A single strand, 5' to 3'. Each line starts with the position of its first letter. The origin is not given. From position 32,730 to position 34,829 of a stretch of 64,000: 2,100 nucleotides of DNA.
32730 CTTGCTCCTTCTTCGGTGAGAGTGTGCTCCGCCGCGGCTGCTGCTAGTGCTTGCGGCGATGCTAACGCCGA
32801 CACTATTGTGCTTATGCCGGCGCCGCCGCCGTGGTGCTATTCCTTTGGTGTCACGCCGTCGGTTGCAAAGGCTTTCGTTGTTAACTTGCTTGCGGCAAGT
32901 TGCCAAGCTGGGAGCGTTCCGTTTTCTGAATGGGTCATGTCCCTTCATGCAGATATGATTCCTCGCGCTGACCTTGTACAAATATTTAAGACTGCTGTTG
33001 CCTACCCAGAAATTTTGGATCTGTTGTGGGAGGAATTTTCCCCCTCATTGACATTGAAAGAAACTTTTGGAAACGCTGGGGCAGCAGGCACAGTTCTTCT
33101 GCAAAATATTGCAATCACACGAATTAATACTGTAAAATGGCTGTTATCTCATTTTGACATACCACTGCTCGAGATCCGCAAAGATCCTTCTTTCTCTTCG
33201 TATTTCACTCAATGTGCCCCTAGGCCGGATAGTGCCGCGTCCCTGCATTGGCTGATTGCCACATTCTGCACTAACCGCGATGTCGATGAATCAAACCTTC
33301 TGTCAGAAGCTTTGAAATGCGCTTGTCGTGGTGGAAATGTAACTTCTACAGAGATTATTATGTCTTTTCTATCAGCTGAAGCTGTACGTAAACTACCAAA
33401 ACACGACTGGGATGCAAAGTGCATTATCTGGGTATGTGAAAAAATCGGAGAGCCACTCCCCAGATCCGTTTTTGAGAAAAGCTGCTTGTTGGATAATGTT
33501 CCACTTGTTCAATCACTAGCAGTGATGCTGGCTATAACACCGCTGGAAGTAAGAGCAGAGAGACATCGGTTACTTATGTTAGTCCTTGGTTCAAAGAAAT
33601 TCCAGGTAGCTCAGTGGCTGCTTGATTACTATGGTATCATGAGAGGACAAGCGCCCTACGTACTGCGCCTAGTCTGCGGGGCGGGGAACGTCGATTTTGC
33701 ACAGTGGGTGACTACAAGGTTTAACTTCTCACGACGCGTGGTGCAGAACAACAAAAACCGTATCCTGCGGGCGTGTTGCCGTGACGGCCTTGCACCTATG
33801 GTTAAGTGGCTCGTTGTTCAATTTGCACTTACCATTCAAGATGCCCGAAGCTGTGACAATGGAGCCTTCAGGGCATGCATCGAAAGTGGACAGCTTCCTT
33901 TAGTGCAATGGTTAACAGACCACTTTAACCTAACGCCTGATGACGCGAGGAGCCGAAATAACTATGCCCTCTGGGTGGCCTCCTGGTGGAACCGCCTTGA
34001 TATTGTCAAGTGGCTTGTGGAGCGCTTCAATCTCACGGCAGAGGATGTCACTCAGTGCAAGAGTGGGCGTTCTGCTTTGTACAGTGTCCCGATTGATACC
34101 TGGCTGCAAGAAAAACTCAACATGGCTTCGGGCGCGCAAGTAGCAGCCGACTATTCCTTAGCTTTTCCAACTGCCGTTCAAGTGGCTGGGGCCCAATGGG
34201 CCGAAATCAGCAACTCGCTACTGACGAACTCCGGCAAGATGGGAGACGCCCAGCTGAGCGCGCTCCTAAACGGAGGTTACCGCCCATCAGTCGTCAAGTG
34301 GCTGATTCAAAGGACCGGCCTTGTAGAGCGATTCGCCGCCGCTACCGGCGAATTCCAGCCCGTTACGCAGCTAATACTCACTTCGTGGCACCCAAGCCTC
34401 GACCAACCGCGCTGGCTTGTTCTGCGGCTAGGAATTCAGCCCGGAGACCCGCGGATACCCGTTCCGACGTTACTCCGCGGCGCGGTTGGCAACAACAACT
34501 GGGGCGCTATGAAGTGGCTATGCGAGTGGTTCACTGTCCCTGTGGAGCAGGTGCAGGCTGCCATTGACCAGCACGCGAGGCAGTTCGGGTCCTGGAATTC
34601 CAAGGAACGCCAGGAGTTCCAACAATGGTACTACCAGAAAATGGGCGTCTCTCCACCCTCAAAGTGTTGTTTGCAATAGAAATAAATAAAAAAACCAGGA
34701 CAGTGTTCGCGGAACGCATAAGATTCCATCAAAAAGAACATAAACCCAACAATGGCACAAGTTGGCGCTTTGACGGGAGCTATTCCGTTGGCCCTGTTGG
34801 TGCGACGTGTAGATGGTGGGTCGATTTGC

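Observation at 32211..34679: Intronless 822-aa ORF of divergent ankyrin-like repeats with a GC-rich 5' third, in an intron-dense genome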

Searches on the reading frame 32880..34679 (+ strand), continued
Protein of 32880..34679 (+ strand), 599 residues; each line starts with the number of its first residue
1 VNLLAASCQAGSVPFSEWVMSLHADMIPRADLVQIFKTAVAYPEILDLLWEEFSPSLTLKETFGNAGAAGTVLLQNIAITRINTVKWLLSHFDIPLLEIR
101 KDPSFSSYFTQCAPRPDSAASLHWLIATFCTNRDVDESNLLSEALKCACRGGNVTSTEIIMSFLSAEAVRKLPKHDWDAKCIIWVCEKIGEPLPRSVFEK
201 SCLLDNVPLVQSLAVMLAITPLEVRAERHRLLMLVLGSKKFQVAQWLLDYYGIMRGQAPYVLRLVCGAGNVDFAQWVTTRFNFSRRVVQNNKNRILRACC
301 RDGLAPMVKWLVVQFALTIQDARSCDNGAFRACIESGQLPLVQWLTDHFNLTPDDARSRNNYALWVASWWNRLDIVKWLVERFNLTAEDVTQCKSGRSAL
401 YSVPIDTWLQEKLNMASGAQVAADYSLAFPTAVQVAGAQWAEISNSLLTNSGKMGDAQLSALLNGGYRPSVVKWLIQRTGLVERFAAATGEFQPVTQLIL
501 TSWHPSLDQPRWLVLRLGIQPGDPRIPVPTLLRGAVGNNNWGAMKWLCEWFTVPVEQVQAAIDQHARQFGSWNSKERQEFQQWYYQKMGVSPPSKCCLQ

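Call 58: list_cluster_members(proteins=[P0020, P0021, P0022, P0023, P0024, P0025, P0026, P0027, P0028, P0029])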
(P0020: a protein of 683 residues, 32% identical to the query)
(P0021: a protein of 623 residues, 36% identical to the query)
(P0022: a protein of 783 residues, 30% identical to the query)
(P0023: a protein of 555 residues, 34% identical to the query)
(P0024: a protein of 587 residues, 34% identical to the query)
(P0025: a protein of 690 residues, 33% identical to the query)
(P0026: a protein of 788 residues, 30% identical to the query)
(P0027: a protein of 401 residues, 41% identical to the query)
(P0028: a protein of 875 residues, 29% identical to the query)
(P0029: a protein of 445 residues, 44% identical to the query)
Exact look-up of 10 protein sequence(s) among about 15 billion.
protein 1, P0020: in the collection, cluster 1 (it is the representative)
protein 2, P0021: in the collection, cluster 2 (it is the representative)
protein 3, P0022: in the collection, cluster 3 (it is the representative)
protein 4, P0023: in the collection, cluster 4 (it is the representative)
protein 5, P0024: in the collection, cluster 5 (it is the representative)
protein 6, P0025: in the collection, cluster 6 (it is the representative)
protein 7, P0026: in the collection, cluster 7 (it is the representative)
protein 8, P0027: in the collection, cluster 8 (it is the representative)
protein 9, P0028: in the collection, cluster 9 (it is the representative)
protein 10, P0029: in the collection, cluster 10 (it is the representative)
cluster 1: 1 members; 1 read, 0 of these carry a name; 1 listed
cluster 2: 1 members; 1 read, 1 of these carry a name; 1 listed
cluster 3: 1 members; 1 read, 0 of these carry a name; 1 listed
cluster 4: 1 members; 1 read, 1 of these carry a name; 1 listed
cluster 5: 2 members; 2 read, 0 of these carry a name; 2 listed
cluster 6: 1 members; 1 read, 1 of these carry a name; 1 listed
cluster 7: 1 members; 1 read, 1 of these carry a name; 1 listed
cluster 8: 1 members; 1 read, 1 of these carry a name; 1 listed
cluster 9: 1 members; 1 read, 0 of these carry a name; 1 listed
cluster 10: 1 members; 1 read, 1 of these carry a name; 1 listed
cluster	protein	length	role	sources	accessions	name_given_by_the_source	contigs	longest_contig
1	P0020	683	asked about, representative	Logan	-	-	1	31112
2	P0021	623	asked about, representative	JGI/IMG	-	ankyrin repeat protein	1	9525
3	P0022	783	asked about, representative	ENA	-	-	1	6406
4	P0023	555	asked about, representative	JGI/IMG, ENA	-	hypothetical protein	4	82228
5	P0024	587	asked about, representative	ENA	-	-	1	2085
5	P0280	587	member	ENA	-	-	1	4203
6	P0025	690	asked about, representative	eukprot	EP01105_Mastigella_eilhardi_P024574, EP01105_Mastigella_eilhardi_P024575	TRINITY_DN6443_c0_g1_i2.p1 TRINITY_DN6443_c0_g1~~TRINITY_DN6443_c0_g1_i2.p1 ORF ...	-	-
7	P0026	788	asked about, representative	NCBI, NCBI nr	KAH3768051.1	hypothetical protein Pelo_142 [Pelomyxa schiedti]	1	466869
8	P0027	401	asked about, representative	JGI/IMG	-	hypothetical protein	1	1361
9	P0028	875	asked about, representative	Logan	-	-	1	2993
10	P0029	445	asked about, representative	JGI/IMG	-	hypothetical protein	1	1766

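Call 63: list_cluster_members(proteins=[P0030, P0031, P0032, P0033, P0034, P0037, P0038, P0041, P0045, P0050])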
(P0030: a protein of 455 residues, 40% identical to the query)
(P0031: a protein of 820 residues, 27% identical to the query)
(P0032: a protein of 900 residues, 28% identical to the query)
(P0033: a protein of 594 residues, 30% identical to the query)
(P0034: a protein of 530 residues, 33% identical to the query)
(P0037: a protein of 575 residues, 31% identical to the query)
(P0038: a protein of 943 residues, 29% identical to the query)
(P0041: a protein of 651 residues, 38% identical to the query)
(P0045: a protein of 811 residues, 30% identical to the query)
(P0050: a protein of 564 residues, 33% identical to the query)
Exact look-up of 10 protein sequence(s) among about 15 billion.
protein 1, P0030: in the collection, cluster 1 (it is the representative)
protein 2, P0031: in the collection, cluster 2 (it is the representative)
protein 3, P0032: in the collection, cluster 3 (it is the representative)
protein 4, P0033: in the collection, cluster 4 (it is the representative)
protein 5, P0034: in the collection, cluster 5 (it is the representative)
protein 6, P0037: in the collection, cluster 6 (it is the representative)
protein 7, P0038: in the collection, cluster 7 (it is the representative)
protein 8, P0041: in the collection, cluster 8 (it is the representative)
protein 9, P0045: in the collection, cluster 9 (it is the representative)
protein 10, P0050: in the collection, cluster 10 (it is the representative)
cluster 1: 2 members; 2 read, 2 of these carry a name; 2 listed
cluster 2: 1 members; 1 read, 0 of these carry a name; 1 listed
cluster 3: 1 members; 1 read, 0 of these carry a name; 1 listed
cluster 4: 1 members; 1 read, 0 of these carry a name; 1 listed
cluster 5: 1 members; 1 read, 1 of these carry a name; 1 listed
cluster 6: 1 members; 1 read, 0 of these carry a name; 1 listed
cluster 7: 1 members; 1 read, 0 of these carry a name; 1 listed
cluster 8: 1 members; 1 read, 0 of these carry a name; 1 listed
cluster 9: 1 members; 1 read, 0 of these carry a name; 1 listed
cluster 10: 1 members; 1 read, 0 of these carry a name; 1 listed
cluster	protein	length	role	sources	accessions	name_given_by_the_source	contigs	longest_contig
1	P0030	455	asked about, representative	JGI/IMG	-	hypothetical protein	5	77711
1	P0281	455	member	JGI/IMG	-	hypothetical protein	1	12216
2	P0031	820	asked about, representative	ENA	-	-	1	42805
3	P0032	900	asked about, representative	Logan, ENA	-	-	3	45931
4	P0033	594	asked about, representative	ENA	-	-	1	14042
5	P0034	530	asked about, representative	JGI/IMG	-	hypothetical protein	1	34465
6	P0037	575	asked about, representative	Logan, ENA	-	-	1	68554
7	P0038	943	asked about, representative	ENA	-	-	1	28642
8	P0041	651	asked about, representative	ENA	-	-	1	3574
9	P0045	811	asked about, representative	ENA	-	-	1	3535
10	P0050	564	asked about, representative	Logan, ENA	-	-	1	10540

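Call 65: find_encoding_contigs(protein=P0026, flank=10000, max_places=2)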
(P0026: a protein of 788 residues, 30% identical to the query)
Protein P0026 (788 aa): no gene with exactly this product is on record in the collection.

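Call 67: search_solved_structures(query=L003:17186-21580:+, max_evalue=1e-20)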
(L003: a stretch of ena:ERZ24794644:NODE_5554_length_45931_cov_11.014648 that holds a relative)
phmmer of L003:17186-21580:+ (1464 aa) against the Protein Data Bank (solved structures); distinct sequences matched with E-value up to 1e-20: 126 (the best 60 are shown).
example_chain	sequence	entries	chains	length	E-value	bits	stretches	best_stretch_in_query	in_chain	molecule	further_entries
9mu7_A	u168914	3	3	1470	0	1433.4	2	133-1366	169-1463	DNA-directed RNA polymerase II subunit RPB1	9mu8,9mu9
9eh1_A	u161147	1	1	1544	0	1421.5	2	127-1371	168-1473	DNA-directed RNA polymerase subunit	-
7ega_o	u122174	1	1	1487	0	1420.8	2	127-1368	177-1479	DNA-directed RNA polymerase subunit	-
9fyx_A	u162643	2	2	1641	0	1408.8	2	127-1370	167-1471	DNA-directed RNA polymerase subunit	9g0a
9mlc_A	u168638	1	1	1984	0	1407.9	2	127-1369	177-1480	DNA-directed RNA polymerase II subunit RPB1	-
28jc_A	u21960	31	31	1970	0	1407.6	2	127-1371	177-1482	DNA-directed RNA polymerase II subunit RPB1 | RPB1 | DNA-directed RNA polymerase subunit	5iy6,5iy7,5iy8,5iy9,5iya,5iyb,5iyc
29tk_A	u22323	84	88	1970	0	1407.6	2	127-1371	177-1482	DNA-directed RNA polymerase subunit | DNA-directed RNA polymerase II subunit RPB1 | RPB1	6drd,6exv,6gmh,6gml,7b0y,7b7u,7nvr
5flm_A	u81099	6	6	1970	0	1407.6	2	127-1371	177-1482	DNA-DIRECTED RNA POLYMERASE | DNA-directed RNA polymerase II subunit RPB1 | DNA-directed RNA polymerase subunit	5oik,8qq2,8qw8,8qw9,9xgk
7ycx_1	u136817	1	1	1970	0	1407.6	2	127-1370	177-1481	DNA-directed RNA polymerase II subunit RPB1,DNA-directed RNA polymerase II subunit RPB1, C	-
29vf_A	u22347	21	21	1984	0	1407.5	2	127-1370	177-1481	DNA-directed RNA polymerase subunit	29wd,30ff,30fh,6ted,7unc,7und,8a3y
7ena_PA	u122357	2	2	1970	0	1407.3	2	127-1370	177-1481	RPB1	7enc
3h0g_A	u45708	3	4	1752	0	1264.8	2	175-1403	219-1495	DNA-directed RNA polymerase II subunit rpb1 | RNA polymerase II subunit Rpb1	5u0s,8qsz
5x4z_A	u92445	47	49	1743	0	1228.8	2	174-1400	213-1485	DNA-directed RNA polymerase subunit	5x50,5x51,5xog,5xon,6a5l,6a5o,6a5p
3j0k_A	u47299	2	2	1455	0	1224.5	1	2-1369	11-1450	DNA-directed RNA polymerase II largest subunit | DNA-directed RNA polymerase II subunit RPB1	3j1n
9kdq_A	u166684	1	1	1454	0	1224.2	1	2-1369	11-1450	DNA-directed RNA polymerase II subunit RPB1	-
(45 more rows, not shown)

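Call 69: find_related_loci(query=P0014, collection=viral_contigs, flank=3000)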
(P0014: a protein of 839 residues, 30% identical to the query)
Query P0014 (839 aa) in viral_contigs; peptide patterns used: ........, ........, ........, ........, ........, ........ (x = any residue, [..] = any of these).
3 stretches matched a pattern, but none encodes a relative of the query by tblastn (E <= 1e-3).

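Call 85: search_protein_families(library=pfam, proteins=[P0026], max_evalue=10)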
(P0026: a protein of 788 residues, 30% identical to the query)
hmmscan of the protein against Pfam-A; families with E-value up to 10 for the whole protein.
P0026 (788 aa): 8 families
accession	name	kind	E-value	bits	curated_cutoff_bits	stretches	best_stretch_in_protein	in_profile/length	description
PF12796.13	Ank_2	-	1.4e-30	106.1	27.3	6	285-367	3-81/90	Ankyrin repeats (3 copies)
PF13637.12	Ank_4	-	2.1e-20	72.8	22.7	4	706-752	5-50/50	Ankyrin repeats (many copies)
PF13606.12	Ank_3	-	1.1e-15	56.4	22.3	2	250-272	3-24/30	Ankyrin repeat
PF13857.12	Ank_5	-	2.1e-13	50.7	27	1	122-159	20-56/56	Ankyrin repeats (many copies)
PF00023.36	Ank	-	3.2e-11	43.3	21.1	1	739-753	9-23/33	Ankyrin repeat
PF14117.11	DUF4287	-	8.2e-05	23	27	0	235-275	5-47/60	Domain of unknown function (DUF4287)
PF11929.14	DUF3447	-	0.0017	18.7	26.9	1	421-443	38-60/76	Domain of unknown function (DUF3447)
PF24597.1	TPR_DOP1_M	-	0.2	11.8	26.7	0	472-504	79-112/186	DOP1 middle TPR domain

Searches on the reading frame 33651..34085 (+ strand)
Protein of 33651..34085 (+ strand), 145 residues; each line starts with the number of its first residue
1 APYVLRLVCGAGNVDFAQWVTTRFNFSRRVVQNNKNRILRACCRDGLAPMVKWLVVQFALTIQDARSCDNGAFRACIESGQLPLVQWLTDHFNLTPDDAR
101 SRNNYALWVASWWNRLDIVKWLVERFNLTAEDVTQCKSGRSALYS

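Call 41: find_homologous_proteins(query=A2, max_evalue=1e-8)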
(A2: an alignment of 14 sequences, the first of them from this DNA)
Query A2 (14 sequences) (145 aa, profile of the alignment): 288 proteins with E <= 1e-8 among 892 candidates; the best 120 are listed.
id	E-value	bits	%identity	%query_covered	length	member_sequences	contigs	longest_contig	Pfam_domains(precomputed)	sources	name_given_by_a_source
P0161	1.4e-91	321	37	90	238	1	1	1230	PF03158.19,PF13606.13,PF13857.13,PF12796.14,PF00023.37,PF13637.13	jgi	-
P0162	4.3e-76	271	32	90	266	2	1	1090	PF13606.13,PF13857.13,PF12796.14,PF00023.37,PF13637.13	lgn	-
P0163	2.2e-71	256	29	99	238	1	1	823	PF13606.13,PF12796.14,PF13637.13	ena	-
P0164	1.9e-66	240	37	90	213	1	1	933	PF13606.13,PF13857.13,PF12796.14,PF00023.37,PF13637.13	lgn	-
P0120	2.9e-66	239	42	90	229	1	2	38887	PF27055.1,PF13606.13,PF13857.13,PF12796.14,PF00023.37,PF13637.13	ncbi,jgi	jgi:hypothetical protein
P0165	4.9e-66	239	41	86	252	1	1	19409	PF13606.13,PF12796.14,PF13637.13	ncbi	-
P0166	9.0e-62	225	40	94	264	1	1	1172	PF13606.13,PF12796.14,PF00023.37,PF13637.13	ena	-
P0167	1.6e-61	224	35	82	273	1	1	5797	PF03158.19,PF13606.13,PF12796.14,PF00023.37,PF13637.13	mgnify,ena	mgnify:CR=1 FL=1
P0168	1.4e-60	221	32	90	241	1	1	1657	PF13606.13,PF12796.14,PF00023.37,PF13637.13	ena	-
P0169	6.0e-59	216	40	87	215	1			PF12796.14,PF13637.13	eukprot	eukprot:m.242333 g.242333 ORF g.242333 m.242333 type:complete len:216 (+) comp16092_c0_seq3:708-1355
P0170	1.0e-58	215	35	92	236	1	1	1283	PF13606.13,PF13857.13,PF12796.14,PF00023.37,PF13637.13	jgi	-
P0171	1.2e-56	208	40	90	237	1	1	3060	PF13606.13,PF13857.13,PF12796.14,PF00023.37,PF13637.13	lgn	-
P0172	1.4e-54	202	32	89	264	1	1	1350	PF13606.13,PF12796.14,PF13637.13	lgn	-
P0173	2.3e-54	201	36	89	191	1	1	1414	PF03158.19,PF13606.13,PF13857.13,PF12796.14,PF00023.37,PF13637.13,PF12937.13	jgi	jgi:hypothetical protein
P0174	1.7e-53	198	35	90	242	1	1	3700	PF13606.13,PF13857.13,PF12796.14,PF00023.37,PF13637.13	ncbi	-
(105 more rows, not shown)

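Call 43: find_encoding_contigs(protein=P0165, flank=10000, max_places=1)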
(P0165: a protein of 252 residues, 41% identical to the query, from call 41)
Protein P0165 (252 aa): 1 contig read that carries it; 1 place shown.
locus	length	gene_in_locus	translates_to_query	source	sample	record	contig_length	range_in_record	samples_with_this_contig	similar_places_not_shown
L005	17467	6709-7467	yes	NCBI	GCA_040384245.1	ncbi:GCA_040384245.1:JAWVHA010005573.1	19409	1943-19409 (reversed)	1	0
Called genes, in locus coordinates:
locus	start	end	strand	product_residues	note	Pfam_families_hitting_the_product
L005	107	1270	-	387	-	PF01358:PARP_regulatory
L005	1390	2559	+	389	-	PF13606:Ank_3 (faint), PF13857:Ank_5 (faint), PF00023:Ank (faint), PF12796:Ank_2, PF13637:Ank_4 (weak)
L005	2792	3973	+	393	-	PF00023:Ank (faint), PF12796:Ank_2 (weak), PF13606:Ank_3 (faint), PF13637:Ank_4 (faint), PF13857:Ank_5 (faint), PF24521:Ank_KRIT1 (faint), PF12796:Ank_2 (weak)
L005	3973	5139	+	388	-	PF24521:Ank_KRIT1 (faint), PF12796:Ank_2, PF13606:Ank_3 (faint), PF13857:Ank_5 (faint), PF00023:Ank (faint), PF13637:Ank_4 (weak)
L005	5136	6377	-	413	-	PF01358:PARP_regulatory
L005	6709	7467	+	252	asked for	PF13606:Ank_3 (faint), PF13637:Ank_4 (faint), PF12796:Ank_2 (weak)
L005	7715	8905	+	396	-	-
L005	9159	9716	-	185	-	-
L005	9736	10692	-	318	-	PF13392:HNH_3, PF22083:I-HmuI_NUMOD-like (weak)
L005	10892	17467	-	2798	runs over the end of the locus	-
